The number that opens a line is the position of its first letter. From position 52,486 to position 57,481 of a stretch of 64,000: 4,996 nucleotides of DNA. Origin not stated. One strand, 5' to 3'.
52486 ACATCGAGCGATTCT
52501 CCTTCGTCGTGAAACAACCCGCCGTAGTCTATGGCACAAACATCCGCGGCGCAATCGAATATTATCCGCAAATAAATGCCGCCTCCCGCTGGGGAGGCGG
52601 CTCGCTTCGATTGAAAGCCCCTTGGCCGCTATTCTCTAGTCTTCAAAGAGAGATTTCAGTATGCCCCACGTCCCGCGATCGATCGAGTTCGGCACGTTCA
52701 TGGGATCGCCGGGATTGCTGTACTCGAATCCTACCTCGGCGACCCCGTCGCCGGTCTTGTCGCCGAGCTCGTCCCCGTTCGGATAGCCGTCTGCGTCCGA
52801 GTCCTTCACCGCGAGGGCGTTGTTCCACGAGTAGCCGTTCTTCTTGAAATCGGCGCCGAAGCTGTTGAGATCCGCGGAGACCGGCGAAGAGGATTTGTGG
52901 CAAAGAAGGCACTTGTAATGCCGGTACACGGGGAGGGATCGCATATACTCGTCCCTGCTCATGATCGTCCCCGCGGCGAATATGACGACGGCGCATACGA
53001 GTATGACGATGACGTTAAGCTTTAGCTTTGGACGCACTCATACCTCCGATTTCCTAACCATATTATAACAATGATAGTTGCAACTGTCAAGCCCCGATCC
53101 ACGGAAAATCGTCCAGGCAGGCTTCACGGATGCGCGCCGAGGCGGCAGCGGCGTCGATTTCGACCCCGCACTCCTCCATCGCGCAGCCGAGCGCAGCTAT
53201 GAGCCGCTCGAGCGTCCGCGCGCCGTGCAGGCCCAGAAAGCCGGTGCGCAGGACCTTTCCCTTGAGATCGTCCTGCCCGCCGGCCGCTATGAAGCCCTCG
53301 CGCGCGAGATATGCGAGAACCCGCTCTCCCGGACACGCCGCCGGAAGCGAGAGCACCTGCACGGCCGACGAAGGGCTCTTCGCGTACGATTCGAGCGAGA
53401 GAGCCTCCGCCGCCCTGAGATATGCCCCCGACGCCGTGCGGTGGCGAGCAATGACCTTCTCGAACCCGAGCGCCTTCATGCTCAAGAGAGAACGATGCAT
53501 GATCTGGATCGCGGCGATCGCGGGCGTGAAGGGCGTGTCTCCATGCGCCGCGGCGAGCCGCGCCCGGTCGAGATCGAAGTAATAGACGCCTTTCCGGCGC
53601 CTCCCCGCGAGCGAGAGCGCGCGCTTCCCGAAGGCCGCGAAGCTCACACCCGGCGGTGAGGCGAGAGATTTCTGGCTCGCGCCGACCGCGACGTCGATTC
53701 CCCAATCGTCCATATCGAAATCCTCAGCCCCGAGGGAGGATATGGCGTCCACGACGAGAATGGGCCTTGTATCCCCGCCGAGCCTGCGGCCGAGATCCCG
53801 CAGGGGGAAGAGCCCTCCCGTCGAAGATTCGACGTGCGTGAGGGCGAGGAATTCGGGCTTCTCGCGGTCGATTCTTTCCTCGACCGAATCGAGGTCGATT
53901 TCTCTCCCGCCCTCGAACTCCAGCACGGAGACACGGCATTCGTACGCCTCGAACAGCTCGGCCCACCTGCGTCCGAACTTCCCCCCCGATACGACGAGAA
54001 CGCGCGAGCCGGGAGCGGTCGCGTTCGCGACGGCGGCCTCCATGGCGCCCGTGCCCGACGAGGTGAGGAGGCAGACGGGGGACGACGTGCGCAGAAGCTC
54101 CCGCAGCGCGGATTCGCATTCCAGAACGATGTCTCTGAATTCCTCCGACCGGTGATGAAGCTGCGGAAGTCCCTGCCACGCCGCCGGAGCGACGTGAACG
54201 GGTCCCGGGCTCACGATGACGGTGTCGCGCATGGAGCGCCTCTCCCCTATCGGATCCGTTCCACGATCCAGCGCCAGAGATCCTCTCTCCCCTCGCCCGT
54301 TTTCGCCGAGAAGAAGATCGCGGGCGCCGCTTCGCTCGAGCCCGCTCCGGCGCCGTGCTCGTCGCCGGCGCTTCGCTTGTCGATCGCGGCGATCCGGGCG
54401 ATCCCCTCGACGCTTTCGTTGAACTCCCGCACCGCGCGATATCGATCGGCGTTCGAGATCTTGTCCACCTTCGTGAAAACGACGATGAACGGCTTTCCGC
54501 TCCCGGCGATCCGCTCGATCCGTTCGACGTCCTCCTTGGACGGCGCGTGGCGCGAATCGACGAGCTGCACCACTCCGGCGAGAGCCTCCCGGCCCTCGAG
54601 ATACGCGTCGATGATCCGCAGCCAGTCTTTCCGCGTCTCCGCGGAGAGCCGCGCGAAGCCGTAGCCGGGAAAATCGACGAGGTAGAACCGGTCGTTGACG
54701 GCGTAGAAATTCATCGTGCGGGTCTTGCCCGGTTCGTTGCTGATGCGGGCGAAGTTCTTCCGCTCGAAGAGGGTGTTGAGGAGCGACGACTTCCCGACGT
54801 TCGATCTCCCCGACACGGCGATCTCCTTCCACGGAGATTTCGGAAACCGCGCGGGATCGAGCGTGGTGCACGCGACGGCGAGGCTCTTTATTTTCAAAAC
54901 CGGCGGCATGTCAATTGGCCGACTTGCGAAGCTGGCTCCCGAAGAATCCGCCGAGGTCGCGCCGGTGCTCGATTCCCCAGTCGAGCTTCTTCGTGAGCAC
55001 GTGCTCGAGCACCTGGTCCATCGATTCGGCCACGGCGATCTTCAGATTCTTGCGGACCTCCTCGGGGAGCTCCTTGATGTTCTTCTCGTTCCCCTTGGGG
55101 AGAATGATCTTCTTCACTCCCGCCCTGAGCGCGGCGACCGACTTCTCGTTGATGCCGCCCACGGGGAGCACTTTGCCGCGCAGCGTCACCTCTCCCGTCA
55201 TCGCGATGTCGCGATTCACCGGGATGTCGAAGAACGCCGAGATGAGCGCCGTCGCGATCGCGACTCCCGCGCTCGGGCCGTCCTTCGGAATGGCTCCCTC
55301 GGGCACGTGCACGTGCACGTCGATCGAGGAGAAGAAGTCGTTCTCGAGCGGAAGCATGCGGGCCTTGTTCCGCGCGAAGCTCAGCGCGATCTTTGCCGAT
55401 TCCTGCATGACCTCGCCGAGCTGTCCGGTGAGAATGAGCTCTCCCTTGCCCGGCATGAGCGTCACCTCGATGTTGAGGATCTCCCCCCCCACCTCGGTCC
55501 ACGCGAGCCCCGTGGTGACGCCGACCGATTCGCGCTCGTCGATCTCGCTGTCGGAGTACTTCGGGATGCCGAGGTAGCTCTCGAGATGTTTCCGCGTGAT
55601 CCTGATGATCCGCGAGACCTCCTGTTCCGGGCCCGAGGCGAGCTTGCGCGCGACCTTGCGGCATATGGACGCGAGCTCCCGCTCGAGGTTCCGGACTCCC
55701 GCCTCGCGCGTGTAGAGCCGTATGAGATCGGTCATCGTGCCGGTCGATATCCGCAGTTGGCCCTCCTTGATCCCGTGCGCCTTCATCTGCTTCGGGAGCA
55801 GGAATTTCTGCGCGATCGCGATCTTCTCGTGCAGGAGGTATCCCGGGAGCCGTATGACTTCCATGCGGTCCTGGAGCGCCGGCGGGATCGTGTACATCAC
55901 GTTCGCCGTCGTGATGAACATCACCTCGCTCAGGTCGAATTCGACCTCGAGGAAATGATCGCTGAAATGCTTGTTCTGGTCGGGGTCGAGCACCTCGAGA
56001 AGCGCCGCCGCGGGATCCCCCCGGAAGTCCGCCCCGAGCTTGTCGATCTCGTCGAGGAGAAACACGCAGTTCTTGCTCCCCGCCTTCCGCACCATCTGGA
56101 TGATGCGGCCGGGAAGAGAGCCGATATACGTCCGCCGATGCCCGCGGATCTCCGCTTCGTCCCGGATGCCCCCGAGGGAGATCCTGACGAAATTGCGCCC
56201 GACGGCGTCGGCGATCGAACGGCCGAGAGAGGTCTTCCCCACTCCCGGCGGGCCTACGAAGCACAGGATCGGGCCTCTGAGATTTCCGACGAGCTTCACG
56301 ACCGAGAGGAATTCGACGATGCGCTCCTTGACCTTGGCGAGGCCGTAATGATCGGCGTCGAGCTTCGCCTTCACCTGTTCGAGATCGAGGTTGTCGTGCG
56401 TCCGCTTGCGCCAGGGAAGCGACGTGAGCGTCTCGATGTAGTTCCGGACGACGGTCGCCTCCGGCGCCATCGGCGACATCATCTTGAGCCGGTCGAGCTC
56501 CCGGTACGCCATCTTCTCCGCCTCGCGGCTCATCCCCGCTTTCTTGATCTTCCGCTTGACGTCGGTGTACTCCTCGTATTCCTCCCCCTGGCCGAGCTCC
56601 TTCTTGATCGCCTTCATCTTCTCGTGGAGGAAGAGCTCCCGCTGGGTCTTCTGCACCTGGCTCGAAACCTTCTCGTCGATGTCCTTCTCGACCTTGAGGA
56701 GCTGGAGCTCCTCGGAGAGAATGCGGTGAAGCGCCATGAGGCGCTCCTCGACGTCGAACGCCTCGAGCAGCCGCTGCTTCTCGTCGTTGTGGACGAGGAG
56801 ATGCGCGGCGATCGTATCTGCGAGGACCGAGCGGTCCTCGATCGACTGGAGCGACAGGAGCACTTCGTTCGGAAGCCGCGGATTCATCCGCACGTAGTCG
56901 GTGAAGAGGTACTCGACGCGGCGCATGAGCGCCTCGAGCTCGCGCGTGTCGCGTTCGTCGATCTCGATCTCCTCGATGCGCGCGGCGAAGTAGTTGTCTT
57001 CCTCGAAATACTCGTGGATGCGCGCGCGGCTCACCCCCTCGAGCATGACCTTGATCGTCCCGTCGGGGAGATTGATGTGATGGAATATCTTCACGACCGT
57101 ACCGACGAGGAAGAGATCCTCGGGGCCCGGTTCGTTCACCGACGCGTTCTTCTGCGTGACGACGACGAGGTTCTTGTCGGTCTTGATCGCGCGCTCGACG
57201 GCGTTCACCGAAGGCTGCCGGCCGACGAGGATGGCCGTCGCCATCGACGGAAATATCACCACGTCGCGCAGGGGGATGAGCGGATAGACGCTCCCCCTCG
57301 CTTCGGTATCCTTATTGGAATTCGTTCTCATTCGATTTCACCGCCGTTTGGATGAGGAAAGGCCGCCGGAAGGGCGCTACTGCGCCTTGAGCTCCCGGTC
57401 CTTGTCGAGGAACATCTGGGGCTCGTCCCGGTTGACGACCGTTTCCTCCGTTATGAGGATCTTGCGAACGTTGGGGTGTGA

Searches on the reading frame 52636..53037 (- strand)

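Call 21: search_protein_families(library=ncbifam, max_evalue=0.00001, proteins=[window:52636-53037:-])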
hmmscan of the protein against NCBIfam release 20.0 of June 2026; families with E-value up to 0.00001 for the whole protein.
window:52636-53037:- (133 aa): 1 family
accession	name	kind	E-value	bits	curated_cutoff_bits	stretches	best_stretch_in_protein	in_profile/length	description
NF041762.1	diheme_GEGP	equivalog_domain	3.5e-07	29.8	300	1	40-95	48-112/359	GEGP motif-containing diheme protein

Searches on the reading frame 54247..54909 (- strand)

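Call 21: search_protein_families(library=ncbifam, max_evalue=0.00001, proteins=[window:54247-54909:-])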
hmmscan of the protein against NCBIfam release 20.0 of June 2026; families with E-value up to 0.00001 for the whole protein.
window:54247-54909:- (220 aa): 13 families
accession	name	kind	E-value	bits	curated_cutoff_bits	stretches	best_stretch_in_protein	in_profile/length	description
TIGR03598.1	GTPase_YsxC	equivalog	7.7e-55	185.5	124.45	1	18-184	9-175/186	ribosome biogenesis GTP-binding protein YihA/YsxC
NF003255.0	PRK04213.1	equivalog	2.4e-15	56.4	164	1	28-133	10-125/204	GTP-binding protein EngB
TIGR03596.1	GTPase_YlqF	equivalog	3.5e-15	56.1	208.2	1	22-93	113-183/276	ribosome biogenesis GTPase YlqF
TIGR03594.1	GTPase_EngA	equivalog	4.4e-15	55.6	306.7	1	29-168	177-317/432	ribosome biogenesis GTPase Der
NF000908.1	PRK00089.1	equivalog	9.7e-12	44.8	237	1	30-175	6-150/291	GTPase Era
TIGR00231.1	small_GTP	domain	1.5e-10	41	42.5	1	29-159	5-132/164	GTP-binding protein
NF007071.0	PRK09518.1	equivalog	3.6e-10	39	953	0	16-82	260-328/706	bifunctional cytidylate kinase/GTPase Der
NF002828.0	PRK03003.1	equivalog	4.6e-10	38.7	631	0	28-83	41-98/477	ribosome biogenesis GTPase Der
TIGR03918.1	GTP_HydF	equivalog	8.3e-09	34.8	325.55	1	23-162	3-139/392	[FeFe] hydrogenase H-cluster maturation GTPase HydF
TIGR03597.1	GTPase_YqeH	equivalog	5.1e-08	32.5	297.4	1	28-83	156-215/361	ribosome biogenesis GTPase YqeH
TIGR00450.1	mnmE_trmE_thdF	equivalog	9.3e-08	31.6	252.6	0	29-65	211-246/446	tRNA uridine-5-carboxymethylaminomethyl(34) synthesis GTPase MnmE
TIGR00436.1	era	equivalog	4.8e-07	29.4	116.25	1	30-169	3-138/270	GTPase Era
NF003661.0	PRK05291.1-3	equivalog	1.4e-06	28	380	1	29-65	218-253/448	tRNA uridine-5-carboxymethylaminomethyl(34) synthesis GTPase MnmE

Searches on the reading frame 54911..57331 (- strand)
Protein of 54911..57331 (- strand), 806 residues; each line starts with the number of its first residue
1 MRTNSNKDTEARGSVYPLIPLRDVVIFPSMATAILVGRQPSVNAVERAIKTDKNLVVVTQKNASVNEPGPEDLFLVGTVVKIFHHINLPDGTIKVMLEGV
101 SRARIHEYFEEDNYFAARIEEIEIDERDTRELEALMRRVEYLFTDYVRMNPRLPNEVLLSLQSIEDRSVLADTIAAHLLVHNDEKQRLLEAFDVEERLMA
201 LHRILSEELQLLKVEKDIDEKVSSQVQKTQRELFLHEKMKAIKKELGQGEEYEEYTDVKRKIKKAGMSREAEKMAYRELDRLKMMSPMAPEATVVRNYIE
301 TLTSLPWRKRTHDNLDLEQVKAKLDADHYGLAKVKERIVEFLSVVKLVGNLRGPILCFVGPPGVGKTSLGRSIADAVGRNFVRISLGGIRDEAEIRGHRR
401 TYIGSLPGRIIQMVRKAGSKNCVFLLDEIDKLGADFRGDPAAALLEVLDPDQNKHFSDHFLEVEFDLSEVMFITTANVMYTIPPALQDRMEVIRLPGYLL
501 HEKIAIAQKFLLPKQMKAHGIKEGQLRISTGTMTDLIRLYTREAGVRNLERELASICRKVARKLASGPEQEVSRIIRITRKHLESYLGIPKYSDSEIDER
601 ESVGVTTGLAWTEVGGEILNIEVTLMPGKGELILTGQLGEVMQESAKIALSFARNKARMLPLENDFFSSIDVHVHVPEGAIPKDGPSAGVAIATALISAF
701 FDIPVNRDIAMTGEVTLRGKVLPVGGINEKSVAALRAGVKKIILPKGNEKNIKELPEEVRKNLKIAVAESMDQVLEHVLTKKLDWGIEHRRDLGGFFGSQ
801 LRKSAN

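Call 21: search_protein_families(library=ncbifam, max_evalue=0.00001, proteins=[window:54911-57331:-])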
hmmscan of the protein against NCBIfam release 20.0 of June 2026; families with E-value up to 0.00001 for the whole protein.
window:54911-57331:- (806 aa): 8 families
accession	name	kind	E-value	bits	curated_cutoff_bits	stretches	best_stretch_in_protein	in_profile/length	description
TIGR00763.1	lon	equivalog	2.8e-286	952.2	608.05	1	17-779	1-795/795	endopeptidase La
NF008053.0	PRK10787.1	equivalog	4.6e-276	917.9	891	1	16-781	11-773/784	endopeptidase La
TIGR00764.1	lon_rel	equivalog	7.9e-34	117.2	516.6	1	596-781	412-595/608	ATP-dependent protease LonB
TIGR02902.1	spore_lonB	equivalog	4e-28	98.3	723.3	1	593-779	338-531/531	ATP-dependent protease LonB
TIGR02903.1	spore_lon_C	equivalog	9.9e-27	93.7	678.8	1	576-778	416-614/615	Lon family ATP-dependent protease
TIGR02653.1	Lon_rel_chp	hypoth_equivalog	3.3e-14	52.2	628.25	1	585-767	475-660/675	protease Lon-related BREX system protein BrxL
TIGR00416.1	sms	equivalog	2.6e-11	42.9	403.05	1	668-754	354-439/454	DNA repair protein RadA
TIGR02639.1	ClpA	equivalog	7.9e-10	37.6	993.15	1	299-477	429-605/734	ATP-dependent Clp protease ATP-binding subunit ClpA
